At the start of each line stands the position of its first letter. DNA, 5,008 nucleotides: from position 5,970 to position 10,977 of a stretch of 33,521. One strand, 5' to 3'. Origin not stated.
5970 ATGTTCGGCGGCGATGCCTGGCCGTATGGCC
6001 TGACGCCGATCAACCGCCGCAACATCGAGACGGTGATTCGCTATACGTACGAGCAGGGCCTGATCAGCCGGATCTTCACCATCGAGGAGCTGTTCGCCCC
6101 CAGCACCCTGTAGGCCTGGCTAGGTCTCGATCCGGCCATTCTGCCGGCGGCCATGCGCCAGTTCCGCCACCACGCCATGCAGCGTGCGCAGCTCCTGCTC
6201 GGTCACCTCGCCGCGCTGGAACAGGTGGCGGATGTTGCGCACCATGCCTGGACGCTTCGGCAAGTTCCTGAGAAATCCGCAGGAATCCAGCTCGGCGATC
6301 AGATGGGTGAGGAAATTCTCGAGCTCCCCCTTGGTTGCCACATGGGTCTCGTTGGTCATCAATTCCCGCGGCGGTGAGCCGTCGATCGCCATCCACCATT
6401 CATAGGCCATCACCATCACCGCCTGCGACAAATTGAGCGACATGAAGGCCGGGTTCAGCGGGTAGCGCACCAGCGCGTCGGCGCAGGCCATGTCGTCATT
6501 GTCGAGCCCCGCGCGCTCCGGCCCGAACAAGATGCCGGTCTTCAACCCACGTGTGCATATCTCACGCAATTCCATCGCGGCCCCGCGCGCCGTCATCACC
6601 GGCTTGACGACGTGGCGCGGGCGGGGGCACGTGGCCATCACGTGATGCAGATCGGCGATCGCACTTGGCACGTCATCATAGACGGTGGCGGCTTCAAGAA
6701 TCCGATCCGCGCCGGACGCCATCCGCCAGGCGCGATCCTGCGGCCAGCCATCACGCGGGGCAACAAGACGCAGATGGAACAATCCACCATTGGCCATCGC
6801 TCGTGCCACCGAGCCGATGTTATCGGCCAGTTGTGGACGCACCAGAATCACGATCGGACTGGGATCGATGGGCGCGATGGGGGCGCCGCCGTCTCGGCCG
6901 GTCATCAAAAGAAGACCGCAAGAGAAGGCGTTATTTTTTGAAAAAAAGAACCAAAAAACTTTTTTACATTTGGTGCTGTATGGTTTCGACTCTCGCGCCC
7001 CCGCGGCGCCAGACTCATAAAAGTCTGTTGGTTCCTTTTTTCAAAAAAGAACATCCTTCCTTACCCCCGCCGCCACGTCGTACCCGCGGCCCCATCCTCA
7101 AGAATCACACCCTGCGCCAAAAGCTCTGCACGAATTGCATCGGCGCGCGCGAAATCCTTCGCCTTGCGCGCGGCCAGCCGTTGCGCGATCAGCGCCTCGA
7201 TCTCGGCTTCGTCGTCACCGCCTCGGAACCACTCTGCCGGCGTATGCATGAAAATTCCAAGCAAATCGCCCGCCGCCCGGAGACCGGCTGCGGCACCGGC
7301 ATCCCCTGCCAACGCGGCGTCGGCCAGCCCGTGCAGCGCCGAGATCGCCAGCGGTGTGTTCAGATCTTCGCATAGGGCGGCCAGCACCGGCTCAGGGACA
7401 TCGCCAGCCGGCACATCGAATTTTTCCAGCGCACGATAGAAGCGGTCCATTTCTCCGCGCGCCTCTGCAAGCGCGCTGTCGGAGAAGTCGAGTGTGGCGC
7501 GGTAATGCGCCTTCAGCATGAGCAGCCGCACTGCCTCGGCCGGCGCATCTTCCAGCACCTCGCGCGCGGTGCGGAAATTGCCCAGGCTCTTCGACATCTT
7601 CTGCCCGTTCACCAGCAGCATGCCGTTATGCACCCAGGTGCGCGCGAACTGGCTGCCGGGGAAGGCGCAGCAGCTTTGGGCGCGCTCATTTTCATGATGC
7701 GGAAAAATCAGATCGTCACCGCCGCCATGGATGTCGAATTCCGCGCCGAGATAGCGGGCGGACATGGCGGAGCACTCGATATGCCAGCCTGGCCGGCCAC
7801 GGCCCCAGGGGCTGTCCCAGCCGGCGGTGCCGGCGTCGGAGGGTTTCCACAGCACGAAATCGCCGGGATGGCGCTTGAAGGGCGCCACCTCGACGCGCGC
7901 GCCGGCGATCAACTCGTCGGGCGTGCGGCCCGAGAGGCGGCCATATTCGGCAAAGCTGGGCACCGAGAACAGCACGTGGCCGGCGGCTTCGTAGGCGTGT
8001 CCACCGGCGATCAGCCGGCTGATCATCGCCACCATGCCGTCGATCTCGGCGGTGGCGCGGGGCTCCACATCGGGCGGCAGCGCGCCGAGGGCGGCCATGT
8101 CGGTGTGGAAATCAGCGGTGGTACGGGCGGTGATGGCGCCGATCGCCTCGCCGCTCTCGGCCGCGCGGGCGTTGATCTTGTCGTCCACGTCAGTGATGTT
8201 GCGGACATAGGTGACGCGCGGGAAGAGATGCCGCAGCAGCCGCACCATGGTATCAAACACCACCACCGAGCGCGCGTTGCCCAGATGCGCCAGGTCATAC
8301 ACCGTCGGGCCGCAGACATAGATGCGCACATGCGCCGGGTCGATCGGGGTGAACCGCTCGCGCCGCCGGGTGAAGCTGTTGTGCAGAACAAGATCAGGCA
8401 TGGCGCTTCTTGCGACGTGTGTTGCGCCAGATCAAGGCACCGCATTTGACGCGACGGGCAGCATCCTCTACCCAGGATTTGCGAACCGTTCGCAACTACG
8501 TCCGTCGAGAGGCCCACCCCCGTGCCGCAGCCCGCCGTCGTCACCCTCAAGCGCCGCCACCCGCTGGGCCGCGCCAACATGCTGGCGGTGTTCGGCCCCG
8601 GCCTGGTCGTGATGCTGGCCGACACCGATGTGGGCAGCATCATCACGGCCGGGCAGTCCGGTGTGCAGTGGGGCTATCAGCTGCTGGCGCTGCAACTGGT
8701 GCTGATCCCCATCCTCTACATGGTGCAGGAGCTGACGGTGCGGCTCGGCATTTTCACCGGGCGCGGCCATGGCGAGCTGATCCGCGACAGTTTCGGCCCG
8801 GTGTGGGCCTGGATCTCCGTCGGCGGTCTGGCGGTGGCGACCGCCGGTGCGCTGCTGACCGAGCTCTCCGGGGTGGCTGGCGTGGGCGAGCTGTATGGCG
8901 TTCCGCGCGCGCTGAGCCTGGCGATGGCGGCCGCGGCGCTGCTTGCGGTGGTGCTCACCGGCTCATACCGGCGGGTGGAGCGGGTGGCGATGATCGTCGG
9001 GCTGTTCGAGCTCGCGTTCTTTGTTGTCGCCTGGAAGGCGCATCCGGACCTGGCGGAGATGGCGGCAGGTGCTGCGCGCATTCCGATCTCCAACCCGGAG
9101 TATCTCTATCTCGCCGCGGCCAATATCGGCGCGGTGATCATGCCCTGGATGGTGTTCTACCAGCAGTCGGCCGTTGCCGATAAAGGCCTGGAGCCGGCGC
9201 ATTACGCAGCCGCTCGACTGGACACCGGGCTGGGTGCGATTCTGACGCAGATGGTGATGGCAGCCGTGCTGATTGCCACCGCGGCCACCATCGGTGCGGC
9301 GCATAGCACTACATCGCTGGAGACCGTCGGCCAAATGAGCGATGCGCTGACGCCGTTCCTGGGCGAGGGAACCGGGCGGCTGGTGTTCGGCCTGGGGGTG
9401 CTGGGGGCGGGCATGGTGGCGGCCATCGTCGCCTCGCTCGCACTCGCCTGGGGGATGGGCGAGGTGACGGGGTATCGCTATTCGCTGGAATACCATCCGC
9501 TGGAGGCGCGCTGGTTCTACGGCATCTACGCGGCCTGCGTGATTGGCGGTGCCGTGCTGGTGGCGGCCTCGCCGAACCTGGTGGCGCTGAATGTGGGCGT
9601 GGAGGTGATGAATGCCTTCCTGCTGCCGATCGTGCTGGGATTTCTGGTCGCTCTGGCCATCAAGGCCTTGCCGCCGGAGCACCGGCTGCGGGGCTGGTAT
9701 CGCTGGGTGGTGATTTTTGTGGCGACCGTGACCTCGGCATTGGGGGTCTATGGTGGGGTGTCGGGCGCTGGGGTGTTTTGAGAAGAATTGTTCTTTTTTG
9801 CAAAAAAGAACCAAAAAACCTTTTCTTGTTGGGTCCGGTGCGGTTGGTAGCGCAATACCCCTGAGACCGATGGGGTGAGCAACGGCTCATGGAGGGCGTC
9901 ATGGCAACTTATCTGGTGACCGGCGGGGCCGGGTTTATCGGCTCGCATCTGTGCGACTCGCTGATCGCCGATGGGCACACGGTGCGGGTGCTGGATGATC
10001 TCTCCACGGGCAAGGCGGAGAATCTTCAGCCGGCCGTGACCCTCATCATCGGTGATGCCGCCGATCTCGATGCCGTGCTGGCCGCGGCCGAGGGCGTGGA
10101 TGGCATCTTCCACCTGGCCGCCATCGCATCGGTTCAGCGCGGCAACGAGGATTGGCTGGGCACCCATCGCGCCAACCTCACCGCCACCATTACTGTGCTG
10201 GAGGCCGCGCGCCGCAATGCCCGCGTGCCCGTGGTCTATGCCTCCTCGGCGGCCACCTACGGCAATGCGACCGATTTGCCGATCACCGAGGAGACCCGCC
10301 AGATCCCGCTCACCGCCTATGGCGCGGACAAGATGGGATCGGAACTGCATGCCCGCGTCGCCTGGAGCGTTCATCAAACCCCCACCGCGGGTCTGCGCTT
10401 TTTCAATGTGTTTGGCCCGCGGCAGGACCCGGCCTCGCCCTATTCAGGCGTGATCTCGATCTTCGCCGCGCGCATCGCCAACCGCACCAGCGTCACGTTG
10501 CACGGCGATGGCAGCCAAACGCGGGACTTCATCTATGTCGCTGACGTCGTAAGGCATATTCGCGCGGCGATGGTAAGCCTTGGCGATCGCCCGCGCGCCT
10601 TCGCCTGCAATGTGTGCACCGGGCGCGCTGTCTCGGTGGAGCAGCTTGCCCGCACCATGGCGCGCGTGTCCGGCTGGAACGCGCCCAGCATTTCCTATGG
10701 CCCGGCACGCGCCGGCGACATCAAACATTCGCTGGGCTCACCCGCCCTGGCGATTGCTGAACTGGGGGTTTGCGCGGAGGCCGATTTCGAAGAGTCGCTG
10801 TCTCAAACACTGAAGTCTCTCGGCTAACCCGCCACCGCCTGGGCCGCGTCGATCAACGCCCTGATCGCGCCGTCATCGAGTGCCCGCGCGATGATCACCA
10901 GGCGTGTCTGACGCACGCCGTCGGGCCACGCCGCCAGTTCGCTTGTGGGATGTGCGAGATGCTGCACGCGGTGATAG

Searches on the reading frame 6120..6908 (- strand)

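Call 55: search_protein_families(library=pfam, proteins=[window:6120-6908:-], max_evalue=0.01)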
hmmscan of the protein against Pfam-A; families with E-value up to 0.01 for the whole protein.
window:6120-6908:- (262 aa): 1 family
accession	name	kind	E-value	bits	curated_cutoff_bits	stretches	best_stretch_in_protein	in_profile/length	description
PF00588.24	SpoU_methylase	-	2.8e-20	73.3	29.7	1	19-169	3-142/142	SpoU rRNA Methylase family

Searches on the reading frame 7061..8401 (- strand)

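Call 31: search_protein_families(library=pfam, proteins=[window:7061-8401:-])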
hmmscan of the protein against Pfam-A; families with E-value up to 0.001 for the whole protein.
window:7061-8401:- (446 aa): 6 families
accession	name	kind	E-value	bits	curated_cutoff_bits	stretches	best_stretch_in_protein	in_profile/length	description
PF01406.26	tRNA-synt_1e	-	2.3e-116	388.9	27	1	17-315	2-300/301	tRNA synthetases class I (C) catalytic domain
PF23493.1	CysS_C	-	6.8e-08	32.9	23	1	399-444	6-51/51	Cysteinyl-tRNA ligase anticodon binding domain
PF09334.17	tRNA-synt_1g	-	5.8e-07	29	20.1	0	254-310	313-370/391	tRNA synthetases class I (M)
PF01921.24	tRNA-synt_1f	-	2.4e-06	27.2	27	1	261-325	275-339/360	tRNA synthetases class I (K)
PF00133.28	tRNA-synt_1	-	7.5e-06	25.4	22.7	1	257-305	364-412/414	tRNA synthetases class I (I, L, M and V)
PF09190.17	DALR_2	-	3.9e-05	24.6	22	1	340-368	3-31/57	DALR domain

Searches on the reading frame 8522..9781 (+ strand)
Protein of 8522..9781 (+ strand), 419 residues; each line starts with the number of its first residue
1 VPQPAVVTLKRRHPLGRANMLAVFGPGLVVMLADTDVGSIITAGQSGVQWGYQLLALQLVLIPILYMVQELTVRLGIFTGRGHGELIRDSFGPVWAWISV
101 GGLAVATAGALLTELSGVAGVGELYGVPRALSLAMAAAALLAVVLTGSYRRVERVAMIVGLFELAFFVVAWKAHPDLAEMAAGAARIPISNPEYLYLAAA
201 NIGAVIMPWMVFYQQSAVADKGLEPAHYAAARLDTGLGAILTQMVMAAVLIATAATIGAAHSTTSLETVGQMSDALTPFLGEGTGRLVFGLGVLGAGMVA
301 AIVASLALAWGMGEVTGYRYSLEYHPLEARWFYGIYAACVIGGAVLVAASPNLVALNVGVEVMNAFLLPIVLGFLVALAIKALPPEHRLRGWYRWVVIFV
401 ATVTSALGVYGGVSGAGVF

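Call 31: search_protein_families(library=pfam, proteins=[window:8522-9781:+])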
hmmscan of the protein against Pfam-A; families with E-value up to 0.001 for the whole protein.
window:8522-9781:+ (419 aa): 1 family
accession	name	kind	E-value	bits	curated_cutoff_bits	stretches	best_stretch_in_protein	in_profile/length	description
PF01566.24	Nramp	-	1.7e-67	228.4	29.8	1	41-380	2-345/357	Natural resistance-associated macrophage protein-like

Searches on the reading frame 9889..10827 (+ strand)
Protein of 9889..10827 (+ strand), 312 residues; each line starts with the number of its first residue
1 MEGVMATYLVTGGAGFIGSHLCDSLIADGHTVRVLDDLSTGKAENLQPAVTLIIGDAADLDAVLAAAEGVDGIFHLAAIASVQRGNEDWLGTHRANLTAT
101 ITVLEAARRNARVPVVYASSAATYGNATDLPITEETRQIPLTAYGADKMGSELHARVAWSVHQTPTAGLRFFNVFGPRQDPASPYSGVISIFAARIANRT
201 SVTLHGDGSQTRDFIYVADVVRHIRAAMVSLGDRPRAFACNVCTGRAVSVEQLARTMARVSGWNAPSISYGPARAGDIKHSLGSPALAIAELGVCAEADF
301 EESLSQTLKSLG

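Call 31: search_protein_families(library=pfam, proteins=[window:9889-10827:+])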
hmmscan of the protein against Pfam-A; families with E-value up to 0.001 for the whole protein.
window:9889-10827:+ (312 aa): 9 families
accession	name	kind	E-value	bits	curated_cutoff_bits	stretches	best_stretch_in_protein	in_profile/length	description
PF01370.27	Epimerase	-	7.3e-53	179.9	20.9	1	9-230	2-227/240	NAD dependent epimerase/dehydratase family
PF16363.11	GDP_Man_Dehyd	-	4.2e-41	141.9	27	1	9-305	1-330/332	GDP-mannose 4,6 dehydratase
PF01073.25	3Beta_HSD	-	1e-19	71.1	22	1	9-229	1-231/280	3-beta hydroxysteroid dehydrogenase/isomerase family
PF02719.21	Polysacc_synt_2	-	1.1e-12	48.2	20.2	1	9-265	2-251/293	Polysaccharide biosynthesis protein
PF13460.12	NAD_binding_10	-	2.6e-09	37.6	27.2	1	12-126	1-104/184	NAD(P)H-binding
PF04321.23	RmlD_sub_bind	-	1.8e-08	34.3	27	1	9-154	4-135/287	RmlD substrate binding domain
PF07993.18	NAD_binding_4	-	7.5e-07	29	20.1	0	66-137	85-153/258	Male sterility protein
PF05368.20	NmrA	-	5.3e-06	26.7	27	1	8-78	5-78/298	NmrA-like family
PF08659.16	KR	-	1.1e-05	25.9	22.6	1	6-128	1-145/180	KR domain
